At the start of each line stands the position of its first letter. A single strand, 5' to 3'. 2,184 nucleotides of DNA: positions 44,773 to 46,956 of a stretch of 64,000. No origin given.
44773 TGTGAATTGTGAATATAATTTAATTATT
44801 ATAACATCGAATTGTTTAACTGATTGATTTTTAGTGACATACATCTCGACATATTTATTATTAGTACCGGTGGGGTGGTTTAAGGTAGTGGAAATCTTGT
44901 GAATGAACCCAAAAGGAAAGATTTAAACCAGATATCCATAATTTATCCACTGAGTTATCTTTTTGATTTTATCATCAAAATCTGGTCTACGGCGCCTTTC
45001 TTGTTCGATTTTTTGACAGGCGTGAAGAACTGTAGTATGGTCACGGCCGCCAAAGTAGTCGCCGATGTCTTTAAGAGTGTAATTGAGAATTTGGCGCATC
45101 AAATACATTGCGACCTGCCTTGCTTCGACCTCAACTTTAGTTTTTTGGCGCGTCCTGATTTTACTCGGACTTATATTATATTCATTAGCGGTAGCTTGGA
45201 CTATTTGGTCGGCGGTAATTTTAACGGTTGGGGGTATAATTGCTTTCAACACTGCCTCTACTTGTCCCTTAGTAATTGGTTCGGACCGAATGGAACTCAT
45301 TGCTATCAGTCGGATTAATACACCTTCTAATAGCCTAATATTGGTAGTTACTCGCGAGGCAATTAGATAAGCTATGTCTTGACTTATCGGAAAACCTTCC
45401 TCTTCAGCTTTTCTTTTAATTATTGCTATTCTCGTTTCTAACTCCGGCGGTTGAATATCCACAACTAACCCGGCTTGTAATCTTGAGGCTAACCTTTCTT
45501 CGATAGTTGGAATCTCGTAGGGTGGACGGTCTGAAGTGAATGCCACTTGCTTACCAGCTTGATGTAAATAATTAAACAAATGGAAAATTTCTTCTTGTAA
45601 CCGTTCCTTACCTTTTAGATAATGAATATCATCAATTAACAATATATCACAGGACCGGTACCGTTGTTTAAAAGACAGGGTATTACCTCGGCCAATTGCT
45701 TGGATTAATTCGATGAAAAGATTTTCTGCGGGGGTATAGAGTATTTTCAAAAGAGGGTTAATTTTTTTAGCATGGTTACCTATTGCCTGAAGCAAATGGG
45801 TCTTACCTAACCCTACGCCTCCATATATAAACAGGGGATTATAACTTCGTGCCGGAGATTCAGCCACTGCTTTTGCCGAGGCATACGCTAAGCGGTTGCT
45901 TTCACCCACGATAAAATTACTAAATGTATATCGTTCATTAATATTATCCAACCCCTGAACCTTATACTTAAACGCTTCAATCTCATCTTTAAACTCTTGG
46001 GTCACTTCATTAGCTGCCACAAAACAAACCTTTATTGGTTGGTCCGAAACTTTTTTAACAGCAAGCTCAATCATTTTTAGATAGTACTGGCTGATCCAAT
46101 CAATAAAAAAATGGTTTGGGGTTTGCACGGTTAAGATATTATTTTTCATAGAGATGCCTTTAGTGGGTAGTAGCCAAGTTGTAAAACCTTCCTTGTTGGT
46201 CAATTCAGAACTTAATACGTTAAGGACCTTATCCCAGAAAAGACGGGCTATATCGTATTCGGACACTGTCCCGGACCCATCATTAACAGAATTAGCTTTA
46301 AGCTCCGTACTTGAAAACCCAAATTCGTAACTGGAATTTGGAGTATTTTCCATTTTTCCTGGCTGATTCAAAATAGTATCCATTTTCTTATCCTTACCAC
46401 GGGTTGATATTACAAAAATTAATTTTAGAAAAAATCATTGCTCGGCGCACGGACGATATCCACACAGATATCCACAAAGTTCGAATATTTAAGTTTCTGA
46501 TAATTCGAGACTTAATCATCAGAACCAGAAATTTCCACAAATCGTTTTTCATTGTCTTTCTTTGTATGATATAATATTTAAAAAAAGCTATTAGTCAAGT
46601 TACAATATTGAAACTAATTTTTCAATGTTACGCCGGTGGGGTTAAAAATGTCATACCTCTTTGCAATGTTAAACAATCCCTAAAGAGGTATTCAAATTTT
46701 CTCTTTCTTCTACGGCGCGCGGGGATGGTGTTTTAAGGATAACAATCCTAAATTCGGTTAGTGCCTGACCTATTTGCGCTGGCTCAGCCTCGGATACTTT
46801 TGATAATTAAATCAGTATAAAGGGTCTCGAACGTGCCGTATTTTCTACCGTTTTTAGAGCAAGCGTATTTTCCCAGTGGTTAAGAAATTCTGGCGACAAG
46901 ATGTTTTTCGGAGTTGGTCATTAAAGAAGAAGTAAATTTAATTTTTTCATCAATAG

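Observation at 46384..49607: oriC candidate: DnaA boxes upstream of dnaA followed by a 3.2-kb gene desert made of decayed mobile-element sequence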

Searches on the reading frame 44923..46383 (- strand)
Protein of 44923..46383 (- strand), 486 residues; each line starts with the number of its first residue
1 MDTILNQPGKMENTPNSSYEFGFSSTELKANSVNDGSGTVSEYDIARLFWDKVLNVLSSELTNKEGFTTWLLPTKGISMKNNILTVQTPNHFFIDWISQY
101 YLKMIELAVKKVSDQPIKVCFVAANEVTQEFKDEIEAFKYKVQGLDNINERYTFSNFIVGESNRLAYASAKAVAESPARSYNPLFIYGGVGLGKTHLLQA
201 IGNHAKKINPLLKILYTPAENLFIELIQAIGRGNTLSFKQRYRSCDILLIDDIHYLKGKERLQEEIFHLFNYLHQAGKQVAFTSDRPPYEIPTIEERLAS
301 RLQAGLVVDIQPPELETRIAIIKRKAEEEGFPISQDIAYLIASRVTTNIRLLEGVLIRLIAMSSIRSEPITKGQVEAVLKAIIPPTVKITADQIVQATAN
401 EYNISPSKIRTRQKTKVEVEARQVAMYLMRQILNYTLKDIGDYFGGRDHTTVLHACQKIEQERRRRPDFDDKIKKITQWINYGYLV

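Call 9: search_protein_families(library=pfam, max_evalue=1, proteins=[window:44923-46383:-])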
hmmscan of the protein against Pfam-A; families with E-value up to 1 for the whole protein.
window:44923-46383:- (486 aa): 12 families
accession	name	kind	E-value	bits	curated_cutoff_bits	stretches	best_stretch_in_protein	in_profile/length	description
PF00308.24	Bac_DnaA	-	6.2e-64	215.5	23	1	149-309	2-162/162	Bacterial DnaA ATPAse domain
PF08299.17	Bac_DnaA_C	-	5.9e-26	90.7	31.5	1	392-459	2-69/69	Bacterial dnaA protein helix-turn-helix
PF11638.13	DnaA_N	-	6.2e-12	45.5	24.6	1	49-110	3-64/65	DnaA N-terminal domain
PF01695.23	IstB_IS21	-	1.7e-08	34.7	24.1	1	184-285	95-193/238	IstB-like ATP binding protein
PF00004.35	AAA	-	0.0003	21.7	21.2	1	185-273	2-95/131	ATPase family associated with various cellular activities (AAA)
PF01637.24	ATPase_2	-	0.00042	20.6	33.2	1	180-281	19-113/225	ATPase domain predominantly from Archaea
PF13401.12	AAA_22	-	0.00056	20.7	27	1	182-279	6-115/130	AAA domain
PF03969.22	AFG1_ATPase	-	0.0044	16.5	27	1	136-201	20-81/361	AFG1-like ATPase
PF13245.12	AAA_19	-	0.018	15.6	25.1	1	178-215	8-45/134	AAA domain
PF22688.2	Hda_lid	-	0.099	13.1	27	1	317-362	3-48/65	Hda, lid domain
PF13191.12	AAA_16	-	0.11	13.4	32.6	1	179-222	22-63/167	AAA ATPase domain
PF25201.1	nSTAND6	-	0.12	12.8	27.7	1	181-231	18-72/148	Novel STAND NTPase 6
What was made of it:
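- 44923..46383 (-): dnaA, 486 aa, under purifying selection between strains. Pfam (call 9).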

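Call 12: find_encoding_contigs(protein=window:44923-46383:-, flank=10000, max_places=10)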
Protein window:44923-46383:- (486 aa): 2 contigs read that carry it; 2 places shown.
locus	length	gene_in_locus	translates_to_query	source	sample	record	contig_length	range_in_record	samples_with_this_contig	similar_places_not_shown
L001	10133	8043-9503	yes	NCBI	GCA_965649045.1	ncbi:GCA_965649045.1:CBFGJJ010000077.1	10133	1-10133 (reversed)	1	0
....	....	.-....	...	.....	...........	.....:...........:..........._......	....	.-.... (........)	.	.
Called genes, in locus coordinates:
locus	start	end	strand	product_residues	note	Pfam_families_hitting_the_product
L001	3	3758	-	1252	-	?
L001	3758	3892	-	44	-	-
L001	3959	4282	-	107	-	PF07883:Cupin_2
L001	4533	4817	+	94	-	-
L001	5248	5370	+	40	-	-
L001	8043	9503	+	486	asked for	PF11638:DnaA_N, PF00308:Bac_DnaA, PF01695:IstB_IS21, PF08299:Bac_DnaA_C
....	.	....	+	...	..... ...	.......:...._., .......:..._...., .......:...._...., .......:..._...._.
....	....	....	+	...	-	-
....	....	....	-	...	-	?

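Call 17: find_related_loci(query=window:44923-46383:-, collection=genome_contigs, flank=10000)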
Query window:44923-46383:- (486 aa) in genome_contigs; peptide patterns used: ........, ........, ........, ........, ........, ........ (x = any residue, [..] = any of these).
224 stretches matched a pattern; 22 encode a relative of the query (tblastn E <= 1e-3); 22 distinct loci.
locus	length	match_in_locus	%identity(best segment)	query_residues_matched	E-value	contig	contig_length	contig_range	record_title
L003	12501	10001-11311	51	47-483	2e-142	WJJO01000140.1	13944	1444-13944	MAG: candidate division WOR-3 bacterium isolate RBin_337 k141_1482942, whole genome shotgun sequence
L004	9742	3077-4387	52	48-483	5e-141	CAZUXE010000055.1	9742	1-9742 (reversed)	MAG TPA_asm: uncultured bacterium isolate binchicken_co67_275 genome assembly, contig: NODE_7771_length_9742_cov_11.3214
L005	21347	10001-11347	49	31-483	9e-138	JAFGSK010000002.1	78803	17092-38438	MAG: candidate division WOR-3 bacterium isolate Zod_Metabat.887 k87_64440, whole genome shotgun sequence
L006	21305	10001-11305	51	49-483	4e-137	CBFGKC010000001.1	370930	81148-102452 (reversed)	MAG: candidate division WOR-3 bacterium isolate V_C2H3O2Na_Bin.72.optimized.1 genome assembly, contig: NODE_1_length_370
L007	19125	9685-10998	50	46-483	3e-136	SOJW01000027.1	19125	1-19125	MAG: Candidatus Stahlbacteria bacterium isolate E44_bin36 NODE_929_length_19125_cov_6.760776, whole genome shotgun seque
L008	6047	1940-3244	50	49-483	3e-134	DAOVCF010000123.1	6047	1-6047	MAG TPA_asm: Candidatus Stahlbacteria bacterium isolate CSMAG_1024 CSMAG_1024_k141_1331625_length_6047_cov_20.6614, whol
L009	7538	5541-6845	50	49-483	3e-134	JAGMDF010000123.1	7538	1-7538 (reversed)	MAG: candidate division WOR-3 bacterium isolate RS_17_4 ZL495.bin.4.fa_123, whole genome shotgun sequence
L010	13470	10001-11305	50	49-483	5e-133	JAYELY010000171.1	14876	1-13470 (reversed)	MAG: candidate division WOR-3 bacterium isolate MAG095 MAG095_171, whole genome shotgun sequence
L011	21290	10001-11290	37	49-464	1e-93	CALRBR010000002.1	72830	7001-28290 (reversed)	MAG: Candidatus Taylorbacteria bacterium isolate AH-24oct19-230 genome assembly, contig: AH-24oct19-C544, whole genome s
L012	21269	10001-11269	38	50-462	2e-92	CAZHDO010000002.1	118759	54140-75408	MAG TPA_asm: uncultured Candidatus Saccharibacteria bacterium isolate SRP284006_co1_584 genome assembly, contig: NODE_15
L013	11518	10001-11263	37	49-462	2e-91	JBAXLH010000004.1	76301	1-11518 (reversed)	MAG: bacterium isolate ELA422 MAG422_4, whole genome shotgun sequence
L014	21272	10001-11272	36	49-464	1e-89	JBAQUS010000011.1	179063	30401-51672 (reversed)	MAG: Minisyncoccia bacterium isolate MFD03283_ilm_asm_bin6 k127_9316, whole genome shotgun sequence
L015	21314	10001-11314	36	49-480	3e-88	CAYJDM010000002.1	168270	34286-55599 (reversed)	MAG TPA_asm: uncultured Candidatus Saccharibacteria bacterium isolate ERP123247_co1_51 genome assembly, contig: NODE_36_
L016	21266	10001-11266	37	49-462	1e-86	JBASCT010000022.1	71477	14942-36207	MAG: Minisyncoccia bacterium isolate MFD03501_ilm_asm_bin2 k127_76456, whole genome shotgun sequence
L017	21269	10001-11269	36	49-464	6e-86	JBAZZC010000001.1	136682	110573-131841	MAG: Candidatus Paceibacterota bacterium isolate SO_2017_GW1_97 NODE_913_length_136682_cov_1.558156_OW334_2017, whole ge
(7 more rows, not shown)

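Call 27: find_related_loci(query=window:44923-46383:-, collection=metagenome_contigs, flank=10000)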
Query window:44923-46383:- (486 aa) in metagenome_contigs; peptide patterns used: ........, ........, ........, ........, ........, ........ (x = any residue, [..] = any of these).
381 stretches matched a pattern; 32 encode a relative of the query (tblastn E <= 1e-3); 32 distinct loci.
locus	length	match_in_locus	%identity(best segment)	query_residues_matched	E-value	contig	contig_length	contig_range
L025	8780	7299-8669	49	23-483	3e-143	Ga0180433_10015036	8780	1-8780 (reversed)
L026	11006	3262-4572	52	48-483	4e-141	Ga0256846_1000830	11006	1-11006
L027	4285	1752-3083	49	30-476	6e-142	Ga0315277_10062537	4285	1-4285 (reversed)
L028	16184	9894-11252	48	20-476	1e-138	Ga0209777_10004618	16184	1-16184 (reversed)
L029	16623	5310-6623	50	46-483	2e-136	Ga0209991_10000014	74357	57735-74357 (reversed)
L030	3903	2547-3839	49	49-481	1e-138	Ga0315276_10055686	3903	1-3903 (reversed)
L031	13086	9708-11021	50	46-483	3e-135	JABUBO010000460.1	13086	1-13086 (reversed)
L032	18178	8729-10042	50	46-483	5e-135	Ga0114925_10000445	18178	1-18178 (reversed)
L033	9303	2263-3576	49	46-483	7e-135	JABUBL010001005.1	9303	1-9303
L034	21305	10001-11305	50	49-483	6e-134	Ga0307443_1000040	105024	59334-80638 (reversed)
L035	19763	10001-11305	49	49-483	2e-133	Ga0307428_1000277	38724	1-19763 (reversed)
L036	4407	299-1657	47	27-481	6e-134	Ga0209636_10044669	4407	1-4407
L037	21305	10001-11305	50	49-483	6e-134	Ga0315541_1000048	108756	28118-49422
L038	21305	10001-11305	49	49-483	2e-133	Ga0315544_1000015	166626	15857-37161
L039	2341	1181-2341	47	25-410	9e-115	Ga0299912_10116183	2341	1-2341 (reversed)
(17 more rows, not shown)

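Call 65: find_homologous_proteins(query=window:44923-46383:-, max_evalue=1e-60)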
Query window:44923-46383:- (486 aa): 7977 proteins with E <= 1e-60 among 8000 candidates; the best 120 are listed.
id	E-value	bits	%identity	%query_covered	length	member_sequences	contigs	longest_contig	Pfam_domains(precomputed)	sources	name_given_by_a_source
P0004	0.0e+0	1087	100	100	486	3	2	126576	PF11638.14,PF01695.24,PF00308.25,PF08299.18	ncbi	ncbi:MAG: chromosomal replication initiator protein DnaA [candidate division WOR-3 bacterium]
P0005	1.3e-171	590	60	89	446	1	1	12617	PF11638.14,PF01695.24,PF00308.25,PF08299.18,PF00004.36,PF01637.25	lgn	-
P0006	7.9e-168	577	59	92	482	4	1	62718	PF11638.14,PF01695.24,PF00308.25,PF08299.18,PF00004.36,PF01637.25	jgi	jgi:chromosomal replication initiator protein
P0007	1.2e-166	573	57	94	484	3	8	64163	PF11638.14,PF01695.24,PF00308.25,PF08299.18,PF01637.25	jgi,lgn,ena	jgi:chromosomal replication initiator protein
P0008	2.5e-166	572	60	90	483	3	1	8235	PF11638.14,PF01695.24,PF00308.25,PF08299.18,PF00004.36,PF01637.25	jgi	jgi:chromosomal replication initiator protein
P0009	2.9e-166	572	58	96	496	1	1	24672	PF11638.14,PF01695.24,PF00308.25,PF08299.18,PF00004.36,PF01637.25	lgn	-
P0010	2.4e-165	569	60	89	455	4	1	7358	PF11638.14,PF22688.3,PF01695.24,PF00308.25,PF08299.18,PF00004.36,PF01637.25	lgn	-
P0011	7.9e-164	564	57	92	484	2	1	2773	PF11638.14,PF01695.24,PF00308.25,PF08299.18,PF01637.25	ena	-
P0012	3.2e-159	549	56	89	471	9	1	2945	PF11638.14,PF22688.3,PF01695.24,PF00308.25,PF08299.18,PF13401.13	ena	-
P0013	5.7e-145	502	53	90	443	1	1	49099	PF11638.14,PF22688.3,PF01695.24,PF00308.25,PF08299.18,PF00004.36,PF01637.25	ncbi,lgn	-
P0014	6.6e-145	502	53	90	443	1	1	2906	PF11638.14,PF22688.3,PF01695.24,PF00308.25,PF08299.18,PF00004.36,PF01637.25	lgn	-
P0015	1.4e-142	494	52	90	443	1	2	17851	PF11638.14,PF01695.24,PF00308.25,PF08299.18,PF00004.36,PF01637.25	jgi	jgi:chromosomal replication initiator protein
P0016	3.0e-142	493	53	88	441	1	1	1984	PF11638.14,PF22688.3,PF01695.24,PF00308.25,PF08299.18,PF00004.36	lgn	-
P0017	4.4e-141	489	52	91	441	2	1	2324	PF11638.14,PF01695.24,PF00308.25,PF08299.18,PF00004.36,PF13401.13,PF01637.25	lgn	-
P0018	1.0e-139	485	51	90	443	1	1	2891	PF11638.14,PF01695.24,PF00308.25,PF08299.18,PF00004.36,PF01637.25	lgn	-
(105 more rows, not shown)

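Call 66: find_encoding_contigs(protein=P0006, flank=10000, max_places=3)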
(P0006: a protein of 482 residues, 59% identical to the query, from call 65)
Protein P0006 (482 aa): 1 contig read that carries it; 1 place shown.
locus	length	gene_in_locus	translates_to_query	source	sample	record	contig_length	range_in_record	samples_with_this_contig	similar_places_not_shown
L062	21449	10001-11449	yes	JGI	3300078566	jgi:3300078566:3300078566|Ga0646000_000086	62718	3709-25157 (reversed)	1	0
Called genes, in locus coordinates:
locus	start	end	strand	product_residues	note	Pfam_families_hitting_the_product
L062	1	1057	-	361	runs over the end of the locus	PF01555:N6_N4_Mtase, PF01170:UPF0020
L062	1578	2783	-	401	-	-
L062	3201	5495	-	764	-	PF01364:Peptidase_C25, PF18962:Por_Secre_tail (weak)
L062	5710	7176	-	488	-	PF00221:Lyase_aromatic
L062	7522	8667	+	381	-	-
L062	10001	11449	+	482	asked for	PF11638:DnaA_N, PF00308:Bac_DnaA, PF01695:IstB_IS21, PF01637:ATPase_2 (faint), PF00004:AAA (faint), PF08299:Bac_DnaA_C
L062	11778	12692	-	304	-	-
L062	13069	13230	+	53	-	-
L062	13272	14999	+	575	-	PF13585:CHU_C (weak), PF13860:FlgD_ig (weak), PF18962:Por_Secre_tail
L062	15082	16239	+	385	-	-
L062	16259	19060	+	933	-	PF13620:CarboxypepD_reg, PF13715:CarbopepD_reg_2, PF00593:TonB_dep_Rec_b-barrel, PF25183:OMP_b-brl_4 (faint), PF14905:OMP_b-brl_3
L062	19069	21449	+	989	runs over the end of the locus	-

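Call 67: find_encoding_contigs(protein=P0007, flank=10000, max_places=3)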
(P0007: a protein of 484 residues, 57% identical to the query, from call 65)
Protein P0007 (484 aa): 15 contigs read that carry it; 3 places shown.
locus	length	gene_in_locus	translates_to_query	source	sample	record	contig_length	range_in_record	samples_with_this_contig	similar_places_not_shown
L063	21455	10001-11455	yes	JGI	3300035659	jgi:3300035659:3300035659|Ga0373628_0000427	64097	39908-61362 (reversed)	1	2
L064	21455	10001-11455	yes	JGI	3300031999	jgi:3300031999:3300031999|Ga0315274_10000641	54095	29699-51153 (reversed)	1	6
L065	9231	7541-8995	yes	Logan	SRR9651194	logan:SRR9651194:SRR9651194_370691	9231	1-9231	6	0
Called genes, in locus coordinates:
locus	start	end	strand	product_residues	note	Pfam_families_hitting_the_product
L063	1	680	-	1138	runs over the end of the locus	?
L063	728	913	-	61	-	-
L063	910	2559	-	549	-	PF01839:FG-GAP (weak), PF13517:FG-GAP_3 (weak), PF01839:FG-GAP, PF18962:Por_Secre_tail (weak), PF13860:FlgD_ig (weak)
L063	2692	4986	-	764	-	PF01364:Peptidase_C25, PF18962:Por_Secre_tail (weak)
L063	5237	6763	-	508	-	PF00221:Lyase_aromatic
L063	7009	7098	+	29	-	-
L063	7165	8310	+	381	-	-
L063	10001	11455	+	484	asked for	PF11638:DnaA_N, PF01695:IstB_IS21, PF00308:Bac_DnaA, PF01637:ATPase_2 (faint), PF08299:Bac_DnaA_C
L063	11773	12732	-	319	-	-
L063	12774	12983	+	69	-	-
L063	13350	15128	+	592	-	PF13585:CHU_C (weak), PF18962:Por_Secre_tail (weak), PF13860:FlgD_ig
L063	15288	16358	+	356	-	-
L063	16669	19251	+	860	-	PF07715:Plug (faint), PF25183:OMP_b-brl_4 (faint), PF00593:TonB_dep_Rec_b-barrel, PF14905:OMP_b-brl_3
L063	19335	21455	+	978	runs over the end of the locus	-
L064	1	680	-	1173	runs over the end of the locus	PF13860:FlgD_ig (weak), PF18962:Por_Secre_tail (weak)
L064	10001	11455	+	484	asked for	PF11638:DnaA_N, PF01695:IstB_IS21, PF00308:Bac_DnaA, PF01637:ATPase_2 (faint), PF08299:Bac_DnaA_C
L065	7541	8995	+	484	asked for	PF11638:DnaA_N, PF01695:IstB_IS21, PF00308:Bac_DnaA, PF01637:ATPase_2 (faint), PF08299:Bac_DnaA_C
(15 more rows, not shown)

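Call 68: find_encoding_contigs(protein=P0009, flank=10000, max_places=3)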
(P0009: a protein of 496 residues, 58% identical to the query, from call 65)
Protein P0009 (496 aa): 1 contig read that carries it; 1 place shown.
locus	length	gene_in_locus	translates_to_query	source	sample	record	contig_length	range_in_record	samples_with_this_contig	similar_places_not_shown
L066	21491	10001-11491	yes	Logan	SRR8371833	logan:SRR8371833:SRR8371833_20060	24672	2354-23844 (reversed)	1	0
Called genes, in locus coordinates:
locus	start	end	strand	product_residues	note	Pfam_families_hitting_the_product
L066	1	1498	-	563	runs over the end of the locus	PF05157:MshEN, PF00437:T2SSE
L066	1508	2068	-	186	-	PF00072:Response_reg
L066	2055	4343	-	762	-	PF00072:Response_reg, PF00989:PAS (weak), PF00989:PAS, PF08448:PAS_4, PF13188:PAS_8, PF13426:PAS_9, PF00512:HisKA, PF02518:HATPase_c, +3 more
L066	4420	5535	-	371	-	PF01073:3Beta_HSD, PF01370:Epimerase, PF02719:Polysacc_synt_2, PF04321:RmlD_sub_bind, PF05368:NmrA (weak), PF07993:NAD_binding_4, PF16363:GDP_Man_Dehyd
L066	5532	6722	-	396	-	PF01041:DegT_DnrJ_EryC1, PF00155:Aminotran_1_2 (weak), PF01053:Cys_Met_Meta_PP (weak)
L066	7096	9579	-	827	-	PF25058:ARM_TT21 (faint), PF25063:ARM_TT21_C (faint), PF09976:TPR_21 (faint), PF12895:ANAPC3 (faint), PF14559:TPR_19 (faint), PF13424:TPR_12 (weak), PF13525:YfiO, PF13174:TPR_6 (weak), +6 more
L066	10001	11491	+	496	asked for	PF11638:DnaA_N, PF01695:IstB_IS21, PF00308:Bac_DnaA, PF01637:ATPase_2 (faint), PF00004:AAA (faint), PF08299:Bac_DnaA_C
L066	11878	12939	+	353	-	PF01321:Creatinase_N, PF00557:Peptidase_M24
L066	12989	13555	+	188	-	PF08207:EFP_N, PF01132:EFP, PF09285:Elong-fact-P_C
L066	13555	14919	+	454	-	PF00289:Biotin_carb_N, PF02222:ATP-grasp, PF02786:CPSase_L_D2, PF07478:Dala_Dala_lig_C, PF02785:Biotin_carb_C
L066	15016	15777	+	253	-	-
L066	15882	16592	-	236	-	PF00005:ABC_tran, PF13304:AAA_21 (faint)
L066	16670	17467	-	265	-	PF00005:ABC_tran, PF13304:AAA_21 (faint), PF12399:BCA_ABC_TP_C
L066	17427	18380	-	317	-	PF02653:BPD_transp_2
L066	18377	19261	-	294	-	PF02653:BPD_transp_2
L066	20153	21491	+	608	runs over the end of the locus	PF09972:DUF2207, PF20990:DUF2207_C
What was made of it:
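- Gene orientation diverges at this gap in three sister loci (calls 66-68).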

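Call 74: search_protein_families(library=pfam, max_evalue=0.0001, proteins=[L007:3619-4284:+, L007:4339-5244:+, L007:5726-7021:+, L007:12647-13312:+, L007:13327-14004:+, L007:14013-14978:+, L062:7522-8667:+, L062:11778-12692:-, L006:4188-5156:+])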
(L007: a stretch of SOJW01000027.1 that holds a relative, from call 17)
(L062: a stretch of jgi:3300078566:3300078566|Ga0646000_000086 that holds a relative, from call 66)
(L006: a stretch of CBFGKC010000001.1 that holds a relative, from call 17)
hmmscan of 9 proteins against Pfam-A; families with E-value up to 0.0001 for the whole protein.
L007:3619-4284:+ (221 aa): 1 family
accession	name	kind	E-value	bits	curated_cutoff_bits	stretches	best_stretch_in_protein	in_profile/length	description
PF13860.13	FlgD_ig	-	5.8e-08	33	27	1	158-206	24-73/79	FlgD Ig-like domain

L007:4339-5244:+ (301 aa): 1 family
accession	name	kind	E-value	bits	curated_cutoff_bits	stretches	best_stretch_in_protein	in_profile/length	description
PF01040.23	UbiA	-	1.9e-23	83.5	34.2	1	49-269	6-228/250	UbiA prenyltransferase family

L007:5726-7021:+ (431 aa): 0 families

L007:12647-13312:+ (221 aa): 6 families
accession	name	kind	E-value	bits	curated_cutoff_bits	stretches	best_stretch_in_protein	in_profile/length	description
PF13192.12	Thioredoxin_3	-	7.6e-25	87.2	24.8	1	135-213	1-75/76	Thioredoxin domain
PF00085.26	Thioredoxin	-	3.4e-08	33.9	23.5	0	133-204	19-93/103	Thioredoxin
PF00462.30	Glutaredoxin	-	1.6e-07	31.9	22.9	0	137-195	1-57/60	Glutaredoxin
PF13098.12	Thioredoxin_2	-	8.2e-07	29.8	27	0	22-86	5-85/104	Thioredoxin-like domain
PF23357.1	DUF7088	-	2.7e-05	24.7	27.8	0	18-78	16-84/105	Domain of unknown function (DUF7088)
PF13728.12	TraF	-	2.9e-05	24.4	23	0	19-89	126-205/224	F plasmid transfer operon protein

L007:13327-14004:+ (225 aa): 0 families

L007:14013-14978:+ (321 aa): 11 families
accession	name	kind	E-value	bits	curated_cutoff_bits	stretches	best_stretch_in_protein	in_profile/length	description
PF07992.20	Pyr_redox_2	-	8.5e-52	176.8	26.1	1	19-306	1-291/291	Pyridine nucleotide-disulphide oxidoreductase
PF13738.12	Pyr_redox_3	-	1.2e-16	61.3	30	1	104-289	111-305/305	Pyridine nucleotide-disulphide oxidoreductase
PF00070.33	Pyr_redox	-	1e-13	52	22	1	161-233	2-81/82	Pyridine nucleotide-disulphide oxidoreductase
PF01134.28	GIDA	-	1.9e-08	34.2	22.1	0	20-47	1-28/391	Glucose inhibited division protein A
PF00890.30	FAD_binding_2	-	8.9e-08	32.2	20.4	1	20-54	1-35/414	FAD binding domain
PF01266.30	DAO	-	4.2e-07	30.3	27.9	0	20-53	1-35/353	FAD dependent oxidoreductase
PF03486.20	HI0933_like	-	8.6e-07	29.1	50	0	20-50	2-32/244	HI0933-like protein Rossmann domain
PF01946.23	Thi4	-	1e-06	28.6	26.2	0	19-54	18-55/235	Thi4 family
PF12831.13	FAD_oxidored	-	1.6e-06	28.1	27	1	20-62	1-43/416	FAD dependent oxidoreductase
PF01494.25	FAD_binding_3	-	1.4e-05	25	22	0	19-49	2-32/349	FAD binding domain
PF13450.12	NAD_binding_8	-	5e-05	23.9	21.9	0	23-59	1-38/68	NAD(P)-binding Rossmann-like domain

L062:7522-8667:+ (381 aa): 0 families

L062:11778-12692:- (304 aa): 0 families

L006:4188-5156:+ (322 aa): 1 family
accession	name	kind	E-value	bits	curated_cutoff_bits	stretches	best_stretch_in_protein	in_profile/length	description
PF01040.23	UbiA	-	1.6e-27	96.9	34.2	1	68-281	5-221/250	UbiA prenyltransferase family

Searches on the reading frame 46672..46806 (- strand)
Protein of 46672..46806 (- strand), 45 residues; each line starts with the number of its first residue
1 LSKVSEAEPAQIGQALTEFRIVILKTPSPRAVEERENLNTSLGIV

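Call 9: search_protein_families(library=pfam, max_evalue=1, proteins=[window:46672-46806:-])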
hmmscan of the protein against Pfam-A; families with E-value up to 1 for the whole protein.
seq(45 aa): 0 families
